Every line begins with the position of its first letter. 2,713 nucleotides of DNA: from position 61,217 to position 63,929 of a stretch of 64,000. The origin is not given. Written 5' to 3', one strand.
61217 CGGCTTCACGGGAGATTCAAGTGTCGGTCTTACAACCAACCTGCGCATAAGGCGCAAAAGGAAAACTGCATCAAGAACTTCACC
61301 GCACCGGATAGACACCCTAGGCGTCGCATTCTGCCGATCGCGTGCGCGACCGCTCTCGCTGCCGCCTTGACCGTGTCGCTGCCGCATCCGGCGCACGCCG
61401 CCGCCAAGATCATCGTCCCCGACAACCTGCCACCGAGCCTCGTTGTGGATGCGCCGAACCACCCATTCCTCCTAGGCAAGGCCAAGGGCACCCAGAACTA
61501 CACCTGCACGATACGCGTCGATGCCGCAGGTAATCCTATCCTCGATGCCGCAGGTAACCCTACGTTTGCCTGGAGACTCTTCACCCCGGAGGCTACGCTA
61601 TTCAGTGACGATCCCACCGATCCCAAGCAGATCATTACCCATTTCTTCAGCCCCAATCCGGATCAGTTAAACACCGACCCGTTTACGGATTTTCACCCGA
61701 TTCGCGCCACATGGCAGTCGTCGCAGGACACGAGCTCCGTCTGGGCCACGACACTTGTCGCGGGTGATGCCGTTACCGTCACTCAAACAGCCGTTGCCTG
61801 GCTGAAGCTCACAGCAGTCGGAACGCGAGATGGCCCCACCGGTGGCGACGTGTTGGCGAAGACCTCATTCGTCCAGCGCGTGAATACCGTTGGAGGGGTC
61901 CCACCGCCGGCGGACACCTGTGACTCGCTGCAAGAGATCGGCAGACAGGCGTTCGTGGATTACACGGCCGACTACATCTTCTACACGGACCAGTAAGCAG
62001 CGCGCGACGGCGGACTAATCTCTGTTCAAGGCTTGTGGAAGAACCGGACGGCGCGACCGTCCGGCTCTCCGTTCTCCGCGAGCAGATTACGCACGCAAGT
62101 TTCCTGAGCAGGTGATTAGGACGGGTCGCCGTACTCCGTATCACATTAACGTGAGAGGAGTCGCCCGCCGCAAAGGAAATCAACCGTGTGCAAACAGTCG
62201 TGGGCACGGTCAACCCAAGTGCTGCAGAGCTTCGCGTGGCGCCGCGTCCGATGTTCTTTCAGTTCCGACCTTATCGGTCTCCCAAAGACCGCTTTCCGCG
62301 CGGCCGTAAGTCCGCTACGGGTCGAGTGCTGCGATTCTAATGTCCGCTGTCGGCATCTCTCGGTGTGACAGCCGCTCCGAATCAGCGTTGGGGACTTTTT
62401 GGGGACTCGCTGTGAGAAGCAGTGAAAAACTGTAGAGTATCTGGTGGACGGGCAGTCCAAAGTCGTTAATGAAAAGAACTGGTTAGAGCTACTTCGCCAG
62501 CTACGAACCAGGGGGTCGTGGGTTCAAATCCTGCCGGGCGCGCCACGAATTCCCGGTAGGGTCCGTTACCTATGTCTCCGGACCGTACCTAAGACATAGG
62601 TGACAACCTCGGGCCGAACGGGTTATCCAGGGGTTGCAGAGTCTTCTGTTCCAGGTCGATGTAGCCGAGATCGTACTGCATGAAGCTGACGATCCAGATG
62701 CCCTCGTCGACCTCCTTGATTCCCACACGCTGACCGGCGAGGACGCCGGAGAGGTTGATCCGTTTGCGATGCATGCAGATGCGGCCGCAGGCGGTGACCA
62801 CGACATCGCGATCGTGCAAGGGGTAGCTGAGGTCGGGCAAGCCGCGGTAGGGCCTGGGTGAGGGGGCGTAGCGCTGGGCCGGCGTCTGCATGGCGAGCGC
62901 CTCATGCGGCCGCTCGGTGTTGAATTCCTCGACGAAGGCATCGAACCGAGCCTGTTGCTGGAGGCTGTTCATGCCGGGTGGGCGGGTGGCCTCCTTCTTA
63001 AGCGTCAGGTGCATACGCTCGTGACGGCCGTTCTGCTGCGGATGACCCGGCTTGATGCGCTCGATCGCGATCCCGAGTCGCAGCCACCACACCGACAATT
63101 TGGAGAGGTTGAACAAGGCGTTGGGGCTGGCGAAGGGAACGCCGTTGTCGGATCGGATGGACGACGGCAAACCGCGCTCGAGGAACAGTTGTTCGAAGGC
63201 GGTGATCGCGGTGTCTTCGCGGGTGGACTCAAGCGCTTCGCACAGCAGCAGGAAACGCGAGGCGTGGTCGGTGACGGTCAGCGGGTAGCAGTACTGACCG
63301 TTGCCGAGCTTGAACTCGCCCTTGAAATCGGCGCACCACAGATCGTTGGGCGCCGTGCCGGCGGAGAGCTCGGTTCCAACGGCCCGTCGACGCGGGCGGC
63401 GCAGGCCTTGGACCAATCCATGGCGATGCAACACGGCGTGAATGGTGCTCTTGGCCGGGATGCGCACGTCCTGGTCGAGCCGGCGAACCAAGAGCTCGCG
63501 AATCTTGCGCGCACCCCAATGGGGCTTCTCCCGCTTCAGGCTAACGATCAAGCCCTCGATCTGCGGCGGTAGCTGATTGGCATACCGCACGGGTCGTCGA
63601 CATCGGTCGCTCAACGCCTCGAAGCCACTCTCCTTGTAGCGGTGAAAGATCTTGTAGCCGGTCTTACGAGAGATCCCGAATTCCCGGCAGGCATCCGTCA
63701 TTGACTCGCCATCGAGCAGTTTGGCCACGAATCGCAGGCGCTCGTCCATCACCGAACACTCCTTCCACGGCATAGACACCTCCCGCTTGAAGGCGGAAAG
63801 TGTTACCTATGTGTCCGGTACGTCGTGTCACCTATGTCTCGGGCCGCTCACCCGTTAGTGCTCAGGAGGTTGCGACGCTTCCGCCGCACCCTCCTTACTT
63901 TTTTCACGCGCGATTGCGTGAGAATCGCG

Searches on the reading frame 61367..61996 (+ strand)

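Call 17: search_protein_families(library=pfam, proteins=[window:61367-61996:+], max_evalue=0.01)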
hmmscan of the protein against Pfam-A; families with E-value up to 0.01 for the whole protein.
window:61367-61996:+ (209 aa): 1 family
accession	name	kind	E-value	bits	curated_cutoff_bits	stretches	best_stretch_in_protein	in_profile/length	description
PF11937.13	DUF3455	-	3.5e-18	66.9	25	1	37-206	11-156/157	Protein of unknown function (DUF3455)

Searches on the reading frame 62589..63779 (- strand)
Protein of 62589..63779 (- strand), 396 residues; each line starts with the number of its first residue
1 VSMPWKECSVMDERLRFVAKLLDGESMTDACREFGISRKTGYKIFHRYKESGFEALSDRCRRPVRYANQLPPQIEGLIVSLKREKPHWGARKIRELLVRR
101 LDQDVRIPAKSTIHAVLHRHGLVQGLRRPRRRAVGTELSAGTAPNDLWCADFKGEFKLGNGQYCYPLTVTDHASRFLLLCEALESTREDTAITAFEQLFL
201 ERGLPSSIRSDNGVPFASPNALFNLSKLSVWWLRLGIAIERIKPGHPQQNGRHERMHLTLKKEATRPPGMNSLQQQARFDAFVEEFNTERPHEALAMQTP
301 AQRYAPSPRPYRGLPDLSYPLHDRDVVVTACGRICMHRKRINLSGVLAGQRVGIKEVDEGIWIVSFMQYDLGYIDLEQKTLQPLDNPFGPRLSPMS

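Call 55: search_protein_families(library=pfam, proteins=[window:62589-63779:-], max_evalue=0.001)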
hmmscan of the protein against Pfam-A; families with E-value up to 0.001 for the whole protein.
window:62589-63779:- (396 aa): 8 families
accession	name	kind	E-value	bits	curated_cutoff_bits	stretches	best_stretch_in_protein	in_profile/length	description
PF13683.12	rve_3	-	7.8e-17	61.2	26.5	1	236-300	2-67/67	Integrase core domain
PF13565.12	HTH_32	-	1.3e-13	51.7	33.7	1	40-117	1-73/73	Homeodomain-like domain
PF00665.32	rve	-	4.6e-13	49.7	32.6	1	142-247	2-102/102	Integrase core domain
PF13518.12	HTH_28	-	6.1e-12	45.8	25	1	13-63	1-51/52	Helix-turn-helix domain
PF13384.12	HTH_23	-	1.1e-10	41.5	24.6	1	12-56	5-49/50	Homeodomain-like domain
PF13551.12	HTH_29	-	4.2e-06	27.2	28.1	1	14-74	1-62/64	Winged helix-turn helix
PF13011.12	LZ_Tnp_IS481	-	2.7e-05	24.8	22.2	1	26-74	27-76/85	leucine-zipper of insertion element IS481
PF24764.1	rva_4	-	0.0004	20.6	26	1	143-220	6-80/194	Integrase core domain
